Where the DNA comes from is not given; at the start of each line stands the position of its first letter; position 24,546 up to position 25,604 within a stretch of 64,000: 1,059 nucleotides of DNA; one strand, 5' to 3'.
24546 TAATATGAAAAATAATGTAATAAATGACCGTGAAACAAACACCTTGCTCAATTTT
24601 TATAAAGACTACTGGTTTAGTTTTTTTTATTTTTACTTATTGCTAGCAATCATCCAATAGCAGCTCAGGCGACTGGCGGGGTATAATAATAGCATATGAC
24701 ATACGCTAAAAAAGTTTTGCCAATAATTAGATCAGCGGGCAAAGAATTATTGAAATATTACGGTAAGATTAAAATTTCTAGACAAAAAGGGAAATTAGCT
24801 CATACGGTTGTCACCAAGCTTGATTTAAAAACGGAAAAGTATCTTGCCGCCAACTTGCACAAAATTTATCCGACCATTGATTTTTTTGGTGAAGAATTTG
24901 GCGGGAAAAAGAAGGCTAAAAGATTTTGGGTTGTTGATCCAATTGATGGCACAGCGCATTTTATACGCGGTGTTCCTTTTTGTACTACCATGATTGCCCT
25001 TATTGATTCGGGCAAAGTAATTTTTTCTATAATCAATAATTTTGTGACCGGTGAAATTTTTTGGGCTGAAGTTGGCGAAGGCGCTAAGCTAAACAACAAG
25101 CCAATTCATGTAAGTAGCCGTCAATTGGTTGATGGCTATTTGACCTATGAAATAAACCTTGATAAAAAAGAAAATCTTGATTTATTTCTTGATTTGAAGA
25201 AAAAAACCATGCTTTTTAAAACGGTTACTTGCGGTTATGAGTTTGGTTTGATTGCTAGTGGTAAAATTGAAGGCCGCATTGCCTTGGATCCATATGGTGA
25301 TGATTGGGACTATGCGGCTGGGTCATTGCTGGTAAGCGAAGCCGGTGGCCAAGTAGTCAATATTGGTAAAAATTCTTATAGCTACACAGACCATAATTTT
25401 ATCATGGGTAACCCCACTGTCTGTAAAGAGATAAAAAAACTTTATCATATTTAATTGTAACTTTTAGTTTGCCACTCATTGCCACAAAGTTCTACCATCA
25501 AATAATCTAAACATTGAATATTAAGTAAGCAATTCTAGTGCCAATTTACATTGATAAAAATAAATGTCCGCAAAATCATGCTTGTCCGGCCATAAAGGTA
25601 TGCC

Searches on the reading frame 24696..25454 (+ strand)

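Call 95: search_protein_families(library=pfam, proteins=[window:24696-25454:+], max_evalue=0.1)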
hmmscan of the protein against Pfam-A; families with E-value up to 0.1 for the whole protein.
window:24696-25454:+ (252 aa): 1 family
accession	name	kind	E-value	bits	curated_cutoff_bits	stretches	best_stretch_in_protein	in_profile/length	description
PF00459.30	Inositol_P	-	2.4e-46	158.8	27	1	11-242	13-257/271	Inositol monophosphatase family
